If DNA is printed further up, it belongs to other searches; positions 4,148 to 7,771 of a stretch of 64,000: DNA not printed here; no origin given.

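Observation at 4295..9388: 1697-aa orphan protein with a DnaQ-like DEDDh exonuclease head and ~1350 aa of unrecognisable sequence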

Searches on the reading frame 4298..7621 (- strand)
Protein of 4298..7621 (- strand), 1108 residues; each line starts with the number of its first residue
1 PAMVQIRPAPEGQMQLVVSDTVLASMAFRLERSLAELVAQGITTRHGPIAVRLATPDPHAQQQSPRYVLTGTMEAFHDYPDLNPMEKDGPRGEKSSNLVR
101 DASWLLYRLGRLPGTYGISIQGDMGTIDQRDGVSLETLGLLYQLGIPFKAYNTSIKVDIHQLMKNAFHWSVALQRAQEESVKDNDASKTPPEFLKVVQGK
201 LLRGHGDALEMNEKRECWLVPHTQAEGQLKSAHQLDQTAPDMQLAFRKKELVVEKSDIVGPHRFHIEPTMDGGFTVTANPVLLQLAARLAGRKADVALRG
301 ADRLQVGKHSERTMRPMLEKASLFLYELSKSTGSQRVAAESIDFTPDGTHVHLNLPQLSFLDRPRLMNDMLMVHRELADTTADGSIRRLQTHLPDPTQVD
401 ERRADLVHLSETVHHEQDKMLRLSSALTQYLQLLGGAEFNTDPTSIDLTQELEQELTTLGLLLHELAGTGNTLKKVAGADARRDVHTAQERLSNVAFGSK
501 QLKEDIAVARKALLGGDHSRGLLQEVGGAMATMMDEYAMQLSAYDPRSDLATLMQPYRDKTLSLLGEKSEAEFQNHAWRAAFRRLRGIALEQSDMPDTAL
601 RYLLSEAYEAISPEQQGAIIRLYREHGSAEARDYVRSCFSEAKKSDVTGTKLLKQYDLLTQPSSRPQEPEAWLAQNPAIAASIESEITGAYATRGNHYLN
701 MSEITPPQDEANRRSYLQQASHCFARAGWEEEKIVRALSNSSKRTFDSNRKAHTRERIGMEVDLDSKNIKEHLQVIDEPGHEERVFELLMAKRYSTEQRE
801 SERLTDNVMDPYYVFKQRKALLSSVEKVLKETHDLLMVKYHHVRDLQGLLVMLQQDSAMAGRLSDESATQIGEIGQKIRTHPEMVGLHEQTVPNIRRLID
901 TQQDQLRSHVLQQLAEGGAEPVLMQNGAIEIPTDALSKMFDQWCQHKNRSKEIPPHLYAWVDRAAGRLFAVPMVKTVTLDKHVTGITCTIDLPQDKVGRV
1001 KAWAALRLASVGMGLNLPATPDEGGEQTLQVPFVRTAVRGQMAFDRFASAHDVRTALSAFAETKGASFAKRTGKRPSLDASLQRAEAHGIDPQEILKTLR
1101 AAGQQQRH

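Call 41: predict_structure(alignment_id=A3)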
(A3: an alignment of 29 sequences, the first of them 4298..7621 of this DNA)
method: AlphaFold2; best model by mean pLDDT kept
length: 1108 residues; sequences in the alignment: 29
mean_pLDDT: 86.9   pTM: 0.68
mean pLDDT of the five models: 86.9, 86.0, 83.9, 82.9, 82.2
residues with pLDDT >= 90: 556; 70-90: 475; 50-70: 68; < 50: 9
segments of 3 or more residues with pLDDT < 50: 1073-1075, 1106-1108
pLDDT, mean of each block of 10 residues (from residue 1): 68 87 90 89 90 79 79 90 71 87 93 93 92 94 93 94 88 87 66 93 92 92 66 89 89 93 92 91 90 76 88 90 94 88 92 91 84 90 93 91 90 94 93 76 78 89 77 67 87 89 92 89 95 94 91 94 91 94 93 89 92 93 93 92 79 91 71 86 94 95 88 93 94 90 85 92 91 93 94 90 86 93 96 92 90 82 82 80 77 89 90 89 91 92 71 76 88 88 86 88 90 87 88 87 77 83 67 57 78 81 59
secondary structure, 60 per line:
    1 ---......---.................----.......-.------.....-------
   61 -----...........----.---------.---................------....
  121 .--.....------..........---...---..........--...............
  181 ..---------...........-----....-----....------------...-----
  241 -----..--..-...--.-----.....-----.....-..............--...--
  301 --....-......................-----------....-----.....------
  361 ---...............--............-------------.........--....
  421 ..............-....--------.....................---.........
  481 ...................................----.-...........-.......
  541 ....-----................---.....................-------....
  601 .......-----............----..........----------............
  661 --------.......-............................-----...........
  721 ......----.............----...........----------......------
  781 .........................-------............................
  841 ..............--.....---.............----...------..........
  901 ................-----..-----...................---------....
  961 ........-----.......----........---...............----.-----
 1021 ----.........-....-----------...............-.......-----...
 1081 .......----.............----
elements in order (helices of 4 or more, strands of 3 or more residues): E4-9 E13-19 H20-29 H34-40 E49-53 E66-72 H73-76 H95-110 E117-121 E124-128 H135-144 E148-150 E154-158 H159-163 H166-182 H192-202 E208-211 E217-220 E233-235 E264-268 E274-278 H280-293 E296-298 E303-306 H308-329 E341-344 E350-354 H364-378 H381-392 H406-414 H417-434 H436-439 H448-468 H472-514 H522-532 H534-544 H550-565 H569-589 H597-607 H613-624 H629-638 H649-660 H669-675 H677-704 H710-726 H731-743 H748-758 H769-774 H781-805 H813-854 H857-861 H865-877 H891-916 E929-932 H933-947 H957-968 E974-980 E985-992 H996-1010 E1025-1033 H1035-1038 H1050-1064 H1066-1072 H1078-1087 H1092-1104

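Call 43: fold_search(model_id=the predicted structure, library=pdb)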
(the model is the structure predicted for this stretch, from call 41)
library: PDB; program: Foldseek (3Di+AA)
matches with E <= 10: 459; with E <= 0.001: 0
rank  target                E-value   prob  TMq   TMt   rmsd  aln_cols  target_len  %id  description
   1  8w20_A                1.1e-02  0.63  0.08  0.11  51.0       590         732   12  Umb1 umbrella toxin particle (released 2024-04-17)
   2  8b37_A                1.3e-02  0.28  0.06  0.09  36.1       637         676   12  Crystal structure of Pyrobaculum aerophilum potassium-independent proton pumping membrane integral pyrophosphatase in  (released 2024-01-17)
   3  6afx_A                2.4e-02  0.20  0.06  0.08  36.4       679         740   10  Proton pyrophosphatase - E225A (released 2019-04-10)
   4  8i4x_B                2.7e-02  0.18  0.07  0.07  94.3       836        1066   11  Cryo-EM structure of 5-subunit Smc5/6 (released 2024-06-26)
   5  5gpj_B                3.8e-02  0.15  0.06  0.08  37.0       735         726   10  Crystal Structure of Proton-Pumping Pyrophosphatase (released 2016-12-28)
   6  8b37_B                4.6e-02  0.16  0.06  0.09  37.1       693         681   11  Crystal structure of Pyrobaculum aerophilum potassium-independent proton pumping membrane integral pyrophosphatase in  (released 2024-01-17)
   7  6afw_A                5.0e-02  0.13  0.06  0.08  40.9       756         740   10  Proton pyrophosphatase-T228D mutant (released 2019-04-10)
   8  5gpj_A                5.2e-02  0.13  0.06  0.08  34.3       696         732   11  Crystal Structure of Proton-Pumping Pyrophosphatase (released 2016-12-28)
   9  4av3_B                5.9e-02  0.14  0.06  0.08  36.7       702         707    9  Crystal structure of Thermotoga Maritima sodium pumping membrane integral pyrophosphatase with metal ions in active si (released 2012-08-08)
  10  8eew_A                6.6e-02  0.18  0.07  0.08  30.6       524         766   11  CryoEM of the soluble OPA1 dimer from the GDP-AlFx bound helical assembly on a lipid membrane (released 2023-06-28)
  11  6afs_B                6.6e-02  0.11  0.06  0.08  40.0       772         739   10  Proton pyrophosphatase - two phosphates-bound (released 2019-04-10)
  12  9g8k_A                8.3e-02  0.13  0.06  0.08  36.8       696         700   10  Structure of K+-dependent Na+-PPase from Thermotoga maritima in complex with Ca2+ and Etidronate (released 2025-06-04)
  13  6afy_A                9.0e-02  0.12  0.06  0.09  39.2       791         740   10  Proton pyrophosphatase-E225S mutant (released 2019-04-10)
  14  8b24_B                1.0e-01  0.12  0.06  0.09  37.6       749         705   10  Time-resolved structure of K+-dependent Na+-PPase from Thermotoga maritima 3600-seconds post reaction initiation with  (released 2024-01-17)
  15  8ga7                  1.1e-01  0.13  0.06  0.10  41.0       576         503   13  Geometrically programmable nanomaterial construction using regularized protein building blocks (released 2024-03-13)
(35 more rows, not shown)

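Call 83: fold_search(model_id=the predicted structure, library=viral)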
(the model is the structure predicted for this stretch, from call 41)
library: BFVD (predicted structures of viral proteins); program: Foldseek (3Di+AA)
matches with E <= 10: 343; with E <= 0.001: 0
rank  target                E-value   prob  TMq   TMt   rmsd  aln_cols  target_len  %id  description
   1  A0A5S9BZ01            4.4e-03  0.30  0.06  0.05  48.6       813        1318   11  DNA repair exonuclease [Tenacibaculum phage PTm1]
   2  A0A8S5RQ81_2          5.4e-03  0.28  0.06  0.07  54.4       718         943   13  (no name in the UniProt tables at hand)
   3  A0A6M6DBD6            7.9e-03  0.28  0.06  0.06  35.9       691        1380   11  (no name in the UniProt tables at hand)
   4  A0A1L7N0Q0            1.1e-02  0.28  0.07  0.08  49.1       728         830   12  Putative SbcC-ATPase [Ralstonia phage RP12]
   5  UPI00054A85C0         1.5e-02  0.21  0.07  0.08  47.7       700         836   14  (no name look-up for this kind of identifier)
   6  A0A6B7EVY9            2.6e-02  0.16  0.06  0.08  55.6       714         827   11  (no name in the UniProt tables at hand)
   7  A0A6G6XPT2            3.2e-02  0.15  0.07  0.06  41.4       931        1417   12  (no name in the UniProt tables at hand)
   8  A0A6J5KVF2            3.8e-02  0.13  0.06  0.09  51.2       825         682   11  Uncharacterized protein [uncultured Caudovirales phage]
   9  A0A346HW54            4.4e-02  0.12  0.06  0.06  52.0       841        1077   12  (no name in the UniProt tables at hand)
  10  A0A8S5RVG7            5.1e-02  0.15  0.07  0.08  56.3       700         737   12  STRUCTURAL MAINTENANCE OF CHROMOSOMES PROTEIN [Siphoviridae sp. ctHip2]
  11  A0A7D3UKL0            5.3e-02  0.15  0.06  0.08  40.6       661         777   11  (no name in the UniProt tables at hand)
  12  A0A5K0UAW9            5.8e-02  0.12  0.05  0.05  49.7       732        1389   11  DNA repair exonuclease [Yasminevirus sp. GU-2018]
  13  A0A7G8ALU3            6.2e-02  0.14  0.07  0.08  52.0       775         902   12  (no name in the UniProt tables at hand)
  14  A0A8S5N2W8            6.5e-02  0.11  0.04  0.07  45.8       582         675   12  Chromosome partition protein [Siphoviridae sp. ctv0N24]
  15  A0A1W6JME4            7.0e-02  0.16  0.08  0.09  61.9       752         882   10  Tail tape measure protein [Lactococcus phage AM9]
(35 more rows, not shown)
